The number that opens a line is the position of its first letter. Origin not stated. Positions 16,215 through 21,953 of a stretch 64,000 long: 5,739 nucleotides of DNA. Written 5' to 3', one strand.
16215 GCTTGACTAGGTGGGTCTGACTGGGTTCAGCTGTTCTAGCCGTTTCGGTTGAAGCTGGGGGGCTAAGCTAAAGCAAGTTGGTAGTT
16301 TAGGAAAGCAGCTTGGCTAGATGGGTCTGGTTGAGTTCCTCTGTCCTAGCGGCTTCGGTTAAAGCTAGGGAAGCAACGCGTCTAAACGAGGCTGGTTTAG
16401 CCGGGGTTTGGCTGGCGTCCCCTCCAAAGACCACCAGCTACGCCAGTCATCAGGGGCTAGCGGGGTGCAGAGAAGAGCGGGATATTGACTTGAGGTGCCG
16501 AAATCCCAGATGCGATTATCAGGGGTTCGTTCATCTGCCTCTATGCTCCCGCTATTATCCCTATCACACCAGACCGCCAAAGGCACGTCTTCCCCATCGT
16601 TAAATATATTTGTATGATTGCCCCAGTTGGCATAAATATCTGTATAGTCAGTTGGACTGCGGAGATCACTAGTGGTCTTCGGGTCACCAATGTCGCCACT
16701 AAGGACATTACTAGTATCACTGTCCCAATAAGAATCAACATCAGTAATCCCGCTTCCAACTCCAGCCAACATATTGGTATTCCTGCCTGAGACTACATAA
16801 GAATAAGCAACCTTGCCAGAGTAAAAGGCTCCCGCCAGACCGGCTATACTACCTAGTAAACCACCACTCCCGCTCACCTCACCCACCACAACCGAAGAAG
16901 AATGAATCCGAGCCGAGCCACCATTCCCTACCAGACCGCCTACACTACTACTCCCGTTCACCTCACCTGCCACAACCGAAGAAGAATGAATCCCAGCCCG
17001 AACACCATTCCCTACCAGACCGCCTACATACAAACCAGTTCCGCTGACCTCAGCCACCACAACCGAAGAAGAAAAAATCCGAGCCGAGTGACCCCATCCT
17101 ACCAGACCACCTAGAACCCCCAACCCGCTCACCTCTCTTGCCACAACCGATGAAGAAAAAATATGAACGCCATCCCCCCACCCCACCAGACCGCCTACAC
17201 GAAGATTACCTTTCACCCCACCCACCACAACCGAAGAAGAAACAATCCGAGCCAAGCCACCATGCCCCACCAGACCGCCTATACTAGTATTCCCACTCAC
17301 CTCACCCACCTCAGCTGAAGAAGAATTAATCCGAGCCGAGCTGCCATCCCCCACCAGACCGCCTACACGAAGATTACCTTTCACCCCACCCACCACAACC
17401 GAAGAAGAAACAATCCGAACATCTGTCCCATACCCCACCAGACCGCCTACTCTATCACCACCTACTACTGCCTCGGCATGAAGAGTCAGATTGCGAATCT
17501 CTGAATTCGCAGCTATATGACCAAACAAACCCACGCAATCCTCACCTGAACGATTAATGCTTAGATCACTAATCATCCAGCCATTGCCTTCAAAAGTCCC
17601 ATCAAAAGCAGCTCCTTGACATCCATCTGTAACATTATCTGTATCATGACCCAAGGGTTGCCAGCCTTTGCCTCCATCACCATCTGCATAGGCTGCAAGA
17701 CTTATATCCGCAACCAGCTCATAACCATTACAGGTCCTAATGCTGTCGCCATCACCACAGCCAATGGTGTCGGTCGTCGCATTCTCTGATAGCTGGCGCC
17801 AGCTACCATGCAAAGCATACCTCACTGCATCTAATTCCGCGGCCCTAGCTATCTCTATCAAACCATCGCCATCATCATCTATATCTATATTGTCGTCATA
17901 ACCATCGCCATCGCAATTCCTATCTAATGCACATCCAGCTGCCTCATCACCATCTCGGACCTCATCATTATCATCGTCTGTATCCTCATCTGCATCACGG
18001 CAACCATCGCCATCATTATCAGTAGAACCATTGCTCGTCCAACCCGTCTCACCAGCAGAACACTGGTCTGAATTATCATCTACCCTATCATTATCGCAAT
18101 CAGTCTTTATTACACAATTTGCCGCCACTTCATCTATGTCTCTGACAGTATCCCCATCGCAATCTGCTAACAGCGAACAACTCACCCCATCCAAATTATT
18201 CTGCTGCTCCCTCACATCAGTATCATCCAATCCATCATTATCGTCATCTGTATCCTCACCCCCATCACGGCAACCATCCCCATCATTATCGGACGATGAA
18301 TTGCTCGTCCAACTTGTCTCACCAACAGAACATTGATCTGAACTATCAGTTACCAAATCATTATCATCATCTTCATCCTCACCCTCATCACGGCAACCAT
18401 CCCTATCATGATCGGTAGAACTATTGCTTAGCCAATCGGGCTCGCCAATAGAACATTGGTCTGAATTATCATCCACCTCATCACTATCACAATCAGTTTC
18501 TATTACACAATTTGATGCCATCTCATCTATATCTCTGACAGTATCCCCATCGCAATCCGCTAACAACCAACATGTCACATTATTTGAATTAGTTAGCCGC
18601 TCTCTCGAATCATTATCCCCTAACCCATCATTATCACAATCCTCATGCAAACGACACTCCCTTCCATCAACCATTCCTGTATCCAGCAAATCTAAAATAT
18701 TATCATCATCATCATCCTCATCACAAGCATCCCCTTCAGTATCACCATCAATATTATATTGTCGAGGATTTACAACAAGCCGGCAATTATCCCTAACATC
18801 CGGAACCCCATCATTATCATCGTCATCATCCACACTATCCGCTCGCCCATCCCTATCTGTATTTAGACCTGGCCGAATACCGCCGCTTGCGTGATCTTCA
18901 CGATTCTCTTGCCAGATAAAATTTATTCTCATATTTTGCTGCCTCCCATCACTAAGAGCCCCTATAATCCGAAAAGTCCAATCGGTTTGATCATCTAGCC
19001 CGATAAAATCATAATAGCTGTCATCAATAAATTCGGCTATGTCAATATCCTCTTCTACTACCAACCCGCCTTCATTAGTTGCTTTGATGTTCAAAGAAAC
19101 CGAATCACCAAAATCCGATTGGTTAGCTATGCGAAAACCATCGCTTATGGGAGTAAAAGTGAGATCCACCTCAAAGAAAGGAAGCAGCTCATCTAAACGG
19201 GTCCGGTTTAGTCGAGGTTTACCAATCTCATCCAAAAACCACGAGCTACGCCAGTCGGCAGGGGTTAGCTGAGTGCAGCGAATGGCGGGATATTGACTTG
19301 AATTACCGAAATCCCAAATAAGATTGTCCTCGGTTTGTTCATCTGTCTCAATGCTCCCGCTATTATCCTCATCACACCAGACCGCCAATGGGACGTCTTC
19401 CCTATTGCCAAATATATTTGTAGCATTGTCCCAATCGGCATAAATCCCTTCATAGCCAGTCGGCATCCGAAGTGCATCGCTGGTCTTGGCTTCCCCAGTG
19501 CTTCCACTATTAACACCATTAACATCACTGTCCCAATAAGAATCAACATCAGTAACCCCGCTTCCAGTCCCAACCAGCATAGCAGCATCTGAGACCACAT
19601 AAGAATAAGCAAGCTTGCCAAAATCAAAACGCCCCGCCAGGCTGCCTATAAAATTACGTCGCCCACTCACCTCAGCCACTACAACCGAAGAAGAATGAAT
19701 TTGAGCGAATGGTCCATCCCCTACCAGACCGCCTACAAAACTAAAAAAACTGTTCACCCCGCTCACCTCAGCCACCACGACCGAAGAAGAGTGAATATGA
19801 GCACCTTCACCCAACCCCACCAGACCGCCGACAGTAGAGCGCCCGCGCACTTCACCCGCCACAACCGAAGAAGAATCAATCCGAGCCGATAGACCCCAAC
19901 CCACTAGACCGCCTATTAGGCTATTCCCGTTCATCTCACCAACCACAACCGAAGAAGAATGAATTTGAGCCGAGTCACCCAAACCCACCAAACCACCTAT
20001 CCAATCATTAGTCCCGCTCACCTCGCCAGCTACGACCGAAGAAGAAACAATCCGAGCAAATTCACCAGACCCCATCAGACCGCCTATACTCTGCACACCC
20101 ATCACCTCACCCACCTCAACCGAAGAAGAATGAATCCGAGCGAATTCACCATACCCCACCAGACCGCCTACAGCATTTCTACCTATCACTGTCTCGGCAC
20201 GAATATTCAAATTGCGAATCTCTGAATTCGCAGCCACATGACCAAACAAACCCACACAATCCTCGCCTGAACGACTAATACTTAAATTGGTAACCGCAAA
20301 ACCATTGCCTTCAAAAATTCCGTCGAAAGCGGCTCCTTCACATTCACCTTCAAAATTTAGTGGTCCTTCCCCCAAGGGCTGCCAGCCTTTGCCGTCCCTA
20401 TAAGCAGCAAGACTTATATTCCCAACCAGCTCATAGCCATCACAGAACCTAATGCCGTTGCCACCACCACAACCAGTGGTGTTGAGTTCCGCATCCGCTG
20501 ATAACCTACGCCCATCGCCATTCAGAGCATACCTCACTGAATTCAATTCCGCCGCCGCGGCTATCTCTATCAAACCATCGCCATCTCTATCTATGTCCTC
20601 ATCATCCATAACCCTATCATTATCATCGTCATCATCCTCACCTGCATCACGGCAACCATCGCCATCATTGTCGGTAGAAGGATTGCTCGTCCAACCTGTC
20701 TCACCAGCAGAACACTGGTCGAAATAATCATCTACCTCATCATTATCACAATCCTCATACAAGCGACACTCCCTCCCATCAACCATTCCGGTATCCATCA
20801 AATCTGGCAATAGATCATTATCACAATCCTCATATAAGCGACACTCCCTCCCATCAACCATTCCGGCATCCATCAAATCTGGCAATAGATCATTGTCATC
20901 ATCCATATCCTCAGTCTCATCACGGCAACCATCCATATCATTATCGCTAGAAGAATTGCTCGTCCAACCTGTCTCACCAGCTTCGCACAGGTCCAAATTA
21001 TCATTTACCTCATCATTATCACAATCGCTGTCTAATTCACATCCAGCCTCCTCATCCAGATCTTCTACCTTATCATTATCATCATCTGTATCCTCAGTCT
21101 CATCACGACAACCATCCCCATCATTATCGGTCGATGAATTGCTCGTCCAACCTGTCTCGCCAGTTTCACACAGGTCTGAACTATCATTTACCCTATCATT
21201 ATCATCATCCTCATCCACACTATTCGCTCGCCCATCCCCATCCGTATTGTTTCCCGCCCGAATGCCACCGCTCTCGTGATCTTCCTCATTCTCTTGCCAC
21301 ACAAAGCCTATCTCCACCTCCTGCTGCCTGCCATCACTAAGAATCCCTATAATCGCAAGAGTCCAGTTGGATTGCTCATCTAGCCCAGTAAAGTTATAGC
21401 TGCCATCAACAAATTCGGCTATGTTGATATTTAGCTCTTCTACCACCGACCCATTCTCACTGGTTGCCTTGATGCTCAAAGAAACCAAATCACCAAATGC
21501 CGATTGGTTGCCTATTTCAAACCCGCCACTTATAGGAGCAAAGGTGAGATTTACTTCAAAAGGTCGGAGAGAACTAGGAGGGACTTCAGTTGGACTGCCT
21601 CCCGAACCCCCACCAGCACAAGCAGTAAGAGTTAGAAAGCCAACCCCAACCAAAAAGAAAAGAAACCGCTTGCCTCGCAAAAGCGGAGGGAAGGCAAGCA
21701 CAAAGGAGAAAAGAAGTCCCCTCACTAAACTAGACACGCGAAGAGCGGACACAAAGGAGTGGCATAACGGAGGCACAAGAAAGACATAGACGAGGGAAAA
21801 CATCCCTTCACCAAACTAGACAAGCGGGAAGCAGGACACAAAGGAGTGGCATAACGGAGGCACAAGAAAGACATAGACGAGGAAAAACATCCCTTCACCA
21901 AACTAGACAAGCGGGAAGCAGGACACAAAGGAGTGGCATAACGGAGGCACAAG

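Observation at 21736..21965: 87-bp triplication of the 5' end of the 1812-aa lipoprotein gene, with a 1-nt difference creating stop-terminated decoys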

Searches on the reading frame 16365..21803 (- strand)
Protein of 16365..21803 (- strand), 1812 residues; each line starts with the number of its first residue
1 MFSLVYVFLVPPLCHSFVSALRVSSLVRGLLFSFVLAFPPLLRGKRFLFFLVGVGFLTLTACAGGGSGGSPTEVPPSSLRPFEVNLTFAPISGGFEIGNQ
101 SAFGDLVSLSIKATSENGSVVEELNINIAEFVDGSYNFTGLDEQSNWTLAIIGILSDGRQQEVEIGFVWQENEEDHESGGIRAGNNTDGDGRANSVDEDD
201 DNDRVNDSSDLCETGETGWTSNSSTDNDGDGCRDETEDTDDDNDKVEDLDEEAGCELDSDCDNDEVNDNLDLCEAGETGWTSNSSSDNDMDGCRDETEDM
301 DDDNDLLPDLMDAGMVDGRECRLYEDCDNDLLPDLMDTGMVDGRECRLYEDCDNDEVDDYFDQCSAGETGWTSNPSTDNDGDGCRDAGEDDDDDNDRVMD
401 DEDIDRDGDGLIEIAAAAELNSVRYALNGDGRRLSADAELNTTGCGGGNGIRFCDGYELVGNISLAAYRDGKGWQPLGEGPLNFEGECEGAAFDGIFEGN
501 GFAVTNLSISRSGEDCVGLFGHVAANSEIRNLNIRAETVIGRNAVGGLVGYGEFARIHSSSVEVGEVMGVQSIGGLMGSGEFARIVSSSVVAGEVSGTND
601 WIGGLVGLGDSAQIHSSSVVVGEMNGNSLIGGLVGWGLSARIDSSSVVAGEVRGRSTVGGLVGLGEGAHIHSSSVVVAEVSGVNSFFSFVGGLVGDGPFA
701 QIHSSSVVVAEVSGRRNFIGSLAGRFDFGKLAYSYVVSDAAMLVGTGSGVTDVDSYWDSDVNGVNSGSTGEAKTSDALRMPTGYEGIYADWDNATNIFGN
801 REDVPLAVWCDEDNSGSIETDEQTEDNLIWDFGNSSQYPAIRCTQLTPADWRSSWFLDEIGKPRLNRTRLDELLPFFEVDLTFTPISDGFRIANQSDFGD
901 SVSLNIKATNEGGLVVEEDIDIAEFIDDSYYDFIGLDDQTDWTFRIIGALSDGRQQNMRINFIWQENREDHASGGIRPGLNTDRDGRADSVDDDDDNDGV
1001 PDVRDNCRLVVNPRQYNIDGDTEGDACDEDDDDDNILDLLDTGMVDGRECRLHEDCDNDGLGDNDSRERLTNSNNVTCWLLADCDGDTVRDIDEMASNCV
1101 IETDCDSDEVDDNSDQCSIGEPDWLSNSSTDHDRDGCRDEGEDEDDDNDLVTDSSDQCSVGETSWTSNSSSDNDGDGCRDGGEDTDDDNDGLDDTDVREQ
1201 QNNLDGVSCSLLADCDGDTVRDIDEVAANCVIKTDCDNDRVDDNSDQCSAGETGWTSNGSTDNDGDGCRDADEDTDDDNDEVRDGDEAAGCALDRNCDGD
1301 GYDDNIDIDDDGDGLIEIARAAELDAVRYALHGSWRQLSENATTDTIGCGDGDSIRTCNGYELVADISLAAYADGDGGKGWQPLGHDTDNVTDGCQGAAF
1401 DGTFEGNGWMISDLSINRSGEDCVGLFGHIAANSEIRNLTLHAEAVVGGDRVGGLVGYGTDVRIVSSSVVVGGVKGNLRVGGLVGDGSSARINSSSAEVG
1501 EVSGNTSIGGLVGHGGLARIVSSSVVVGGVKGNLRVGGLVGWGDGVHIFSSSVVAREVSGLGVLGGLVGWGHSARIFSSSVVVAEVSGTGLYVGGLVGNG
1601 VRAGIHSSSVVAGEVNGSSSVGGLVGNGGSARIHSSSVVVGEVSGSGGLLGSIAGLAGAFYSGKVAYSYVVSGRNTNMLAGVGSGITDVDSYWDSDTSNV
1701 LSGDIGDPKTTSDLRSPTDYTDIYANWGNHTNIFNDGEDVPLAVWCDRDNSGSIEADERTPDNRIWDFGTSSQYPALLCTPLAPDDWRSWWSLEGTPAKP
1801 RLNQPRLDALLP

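Call 10: search_protein_families(library=pfam, proteins=[window:16365-21803:-])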
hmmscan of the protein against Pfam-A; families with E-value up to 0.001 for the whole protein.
window:16365-21803:- (1812 aa): 0 families

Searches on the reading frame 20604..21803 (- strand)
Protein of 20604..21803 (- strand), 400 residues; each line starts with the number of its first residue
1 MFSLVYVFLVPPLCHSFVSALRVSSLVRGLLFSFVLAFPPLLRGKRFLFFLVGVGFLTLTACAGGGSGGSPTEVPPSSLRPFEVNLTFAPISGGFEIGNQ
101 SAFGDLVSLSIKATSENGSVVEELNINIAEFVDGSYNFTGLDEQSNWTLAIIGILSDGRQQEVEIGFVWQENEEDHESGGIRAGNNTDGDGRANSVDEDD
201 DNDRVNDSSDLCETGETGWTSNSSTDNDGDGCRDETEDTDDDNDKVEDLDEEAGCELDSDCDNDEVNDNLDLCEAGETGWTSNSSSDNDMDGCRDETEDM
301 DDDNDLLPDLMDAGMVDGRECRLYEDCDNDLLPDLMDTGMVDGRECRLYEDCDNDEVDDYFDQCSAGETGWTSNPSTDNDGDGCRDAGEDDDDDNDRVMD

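Call 15: find_homologous_proteins(query=window:20604-21803:-)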
Query window:20604-21803:- (400 aa): 229 proteins with E <= 0.001 among 8000 candidates; the best 120 are listed.
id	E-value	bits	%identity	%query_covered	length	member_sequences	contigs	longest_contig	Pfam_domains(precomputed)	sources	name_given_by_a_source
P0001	7.4e-87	310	55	84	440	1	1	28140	-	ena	-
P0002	2.0e-73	266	55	63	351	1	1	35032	-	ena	-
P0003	2.0e-69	253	58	60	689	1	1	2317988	-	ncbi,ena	-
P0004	6.4e-69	251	51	78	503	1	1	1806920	-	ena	-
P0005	2.5e-67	246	61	55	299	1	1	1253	-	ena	-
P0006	9.1e-63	231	61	49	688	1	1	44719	-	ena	-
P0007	3.9e-62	229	58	55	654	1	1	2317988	-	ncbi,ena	-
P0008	1.5e-59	220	61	48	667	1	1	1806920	-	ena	-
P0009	2.4e-58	216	66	39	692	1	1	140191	-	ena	-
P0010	3.2e-58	216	58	49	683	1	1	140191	-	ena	-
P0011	3.7e-58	216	56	49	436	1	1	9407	-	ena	-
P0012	6.5e-57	212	69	38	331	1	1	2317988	-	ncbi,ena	-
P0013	8.4e-57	211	65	39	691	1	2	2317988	-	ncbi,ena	-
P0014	3.9e-56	209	51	59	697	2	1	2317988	-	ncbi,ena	-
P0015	3.8e-55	206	46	65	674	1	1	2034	-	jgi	-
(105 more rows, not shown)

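Call 17: find_encoding_contigs(protein=P0003, flank=3000, max_places=3)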
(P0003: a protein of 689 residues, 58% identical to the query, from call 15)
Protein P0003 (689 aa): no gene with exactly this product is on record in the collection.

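Call 18: find_encoding_contigs(protein=P0001, flank=3000, max_places=3)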
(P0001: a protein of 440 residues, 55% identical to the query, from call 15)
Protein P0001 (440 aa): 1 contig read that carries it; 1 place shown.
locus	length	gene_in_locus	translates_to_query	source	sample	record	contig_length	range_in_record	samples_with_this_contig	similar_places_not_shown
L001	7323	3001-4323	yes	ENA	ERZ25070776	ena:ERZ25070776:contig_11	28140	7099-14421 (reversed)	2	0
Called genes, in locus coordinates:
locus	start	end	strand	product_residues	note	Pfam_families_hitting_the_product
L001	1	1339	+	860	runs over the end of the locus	-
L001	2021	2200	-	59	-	-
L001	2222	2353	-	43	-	-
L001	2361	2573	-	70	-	-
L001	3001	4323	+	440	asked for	-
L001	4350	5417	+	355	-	-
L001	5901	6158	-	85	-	-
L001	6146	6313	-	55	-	-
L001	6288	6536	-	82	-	-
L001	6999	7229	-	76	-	-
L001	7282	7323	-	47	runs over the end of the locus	-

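Call 27: find_encoding_contigs(protein=P0007, flank=10000, max_places=3)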
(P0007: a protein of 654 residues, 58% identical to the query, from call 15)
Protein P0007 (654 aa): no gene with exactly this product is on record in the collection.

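Call 28: find_encoding_contigs(protein=P0004, flank=10000, max_places=3)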
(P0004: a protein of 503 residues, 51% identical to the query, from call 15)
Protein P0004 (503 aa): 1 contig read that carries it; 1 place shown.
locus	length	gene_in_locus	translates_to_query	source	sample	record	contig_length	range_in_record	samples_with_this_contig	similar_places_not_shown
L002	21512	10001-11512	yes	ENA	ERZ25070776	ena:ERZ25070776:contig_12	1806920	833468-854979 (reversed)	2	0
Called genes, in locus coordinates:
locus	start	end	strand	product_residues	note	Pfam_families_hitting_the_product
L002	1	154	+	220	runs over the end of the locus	-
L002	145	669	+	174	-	PF02674:Colicin_V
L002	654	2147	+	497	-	PF13522:GATase_6, PF13537:GATase_7, PF00156:Pribosyltran (weak)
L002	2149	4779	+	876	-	PF00330:Aconitase, PF00694:Aconitase_C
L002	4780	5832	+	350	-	PF25145:NfeD1b_N, PF01343:Peptidase_S49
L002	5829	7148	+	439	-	PF05221:AdoHcyase, PF00670:AdoHcyase_NAD, PF02826:2-Hacid_dh_C, PF07991:KARI_N (weak)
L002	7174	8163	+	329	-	PF00294:PfkB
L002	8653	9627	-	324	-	PF05598:DUF772, PF01609:DDE_Tnp_1, PF13612:DDE_Tnp_1_3, PF13359:DDE_Tnp_4, PF13586:DDE_Tnp_1_2 (faint), PF13751:DDE_Tnp_1_6 (weak)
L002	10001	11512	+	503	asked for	-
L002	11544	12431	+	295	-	-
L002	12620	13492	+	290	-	PF00892:EamA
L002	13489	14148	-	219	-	PF00697:PRAI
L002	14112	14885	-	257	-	PF01061:ABC2_membrane, PF12698:ABC2_membrane_3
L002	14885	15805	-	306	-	PF13732:DrrA1-3_C (faint), PF00005:ABC_tran, PF13304:AAA_21 (weak)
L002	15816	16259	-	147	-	PF13564:DoxX_2 (weak)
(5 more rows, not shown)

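Call 33: find_encoding_contigs(protein=P0010, flank=10000, max_places=3)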
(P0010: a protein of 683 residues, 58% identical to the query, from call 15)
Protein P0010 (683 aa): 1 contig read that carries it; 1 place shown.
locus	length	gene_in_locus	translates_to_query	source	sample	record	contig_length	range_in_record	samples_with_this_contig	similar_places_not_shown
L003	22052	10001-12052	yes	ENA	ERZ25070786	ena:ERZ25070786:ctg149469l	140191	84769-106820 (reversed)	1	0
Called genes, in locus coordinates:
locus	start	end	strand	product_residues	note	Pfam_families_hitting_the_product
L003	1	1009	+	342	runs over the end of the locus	PF01118:Semialdhyde_dh, PF02774:Semialdhyde_dhC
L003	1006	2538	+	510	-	PF25800:FimV_N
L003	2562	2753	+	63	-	-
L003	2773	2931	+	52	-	-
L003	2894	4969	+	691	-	-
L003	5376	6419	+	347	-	-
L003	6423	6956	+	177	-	-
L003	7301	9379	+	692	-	-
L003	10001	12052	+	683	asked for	-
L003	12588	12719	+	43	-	-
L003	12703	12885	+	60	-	-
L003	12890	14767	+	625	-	-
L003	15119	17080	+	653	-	-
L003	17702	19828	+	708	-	-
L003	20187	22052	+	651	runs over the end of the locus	-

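Call 34: find_encoding_contigs(protein=P0002, flank=10000, max_places=3)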
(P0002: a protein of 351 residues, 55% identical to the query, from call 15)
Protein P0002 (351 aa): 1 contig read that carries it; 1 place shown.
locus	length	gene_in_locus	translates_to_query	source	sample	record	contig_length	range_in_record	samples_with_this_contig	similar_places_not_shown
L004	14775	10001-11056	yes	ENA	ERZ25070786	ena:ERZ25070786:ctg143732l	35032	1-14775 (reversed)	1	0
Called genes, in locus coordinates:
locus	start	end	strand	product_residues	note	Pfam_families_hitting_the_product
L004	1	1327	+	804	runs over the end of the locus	-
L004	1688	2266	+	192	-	-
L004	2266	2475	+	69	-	-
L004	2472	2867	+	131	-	-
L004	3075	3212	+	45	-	-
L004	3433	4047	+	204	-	-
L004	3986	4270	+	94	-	-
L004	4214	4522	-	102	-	-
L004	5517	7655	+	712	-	-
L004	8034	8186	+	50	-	-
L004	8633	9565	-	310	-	PF01555:N6_N4_Mtase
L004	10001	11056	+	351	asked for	-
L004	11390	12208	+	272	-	-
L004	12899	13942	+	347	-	PF00497:SBP_bac_3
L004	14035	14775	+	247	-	?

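Call 72: find_encoding_contigs(protein=P0005, flank=2000, max_places=3)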
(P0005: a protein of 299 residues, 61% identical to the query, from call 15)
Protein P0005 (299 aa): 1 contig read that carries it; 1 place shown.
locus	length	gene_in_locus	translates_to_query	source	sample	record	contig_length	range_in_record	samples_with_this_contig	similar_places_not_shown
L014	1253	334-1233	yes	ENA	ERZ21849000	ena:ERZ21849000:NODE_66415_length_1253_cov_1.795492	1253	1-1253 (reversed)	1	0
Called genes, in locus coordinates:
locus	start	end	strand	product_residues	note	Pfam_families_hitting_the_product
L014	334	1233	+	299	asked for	-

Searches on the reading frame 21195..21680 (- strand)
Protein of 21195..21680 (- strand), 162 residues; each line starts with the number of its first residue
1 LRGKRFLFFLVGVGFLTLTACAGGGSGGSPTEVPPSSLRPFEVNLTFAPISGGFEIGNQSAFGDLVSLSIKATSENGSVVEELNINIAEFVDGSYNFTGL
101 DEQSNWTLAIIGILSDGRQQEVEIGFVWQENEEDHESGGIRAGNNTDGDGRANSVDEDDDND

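Call 26: find_related_loci(query=A2, collection=genome_contigs, flank=2500)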
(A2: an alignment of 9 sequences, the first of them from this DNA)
Query A2 (162 aa) in genome_contigs; peptide patterns used: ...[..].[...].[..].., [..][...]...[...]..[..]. (x = any residue, [..] = any of these).
436 stretches matched a pattern, but none encodes a relative of the query by tblastn (E <= 1e-3).

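Call 32: find_related_loci(query=A2, collection=metagenome_contigs, flank=3000)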
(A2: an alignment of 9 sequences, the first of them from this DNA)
Query A2 (162 aa) in metagenome_contigs; peptide patterns used: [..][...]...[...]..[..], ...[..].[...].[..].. (x = any residue, [..] = any of these).
600 stretches matched a pattern, but none encodes a relative of the query by tblastn (E <= 1e-3).
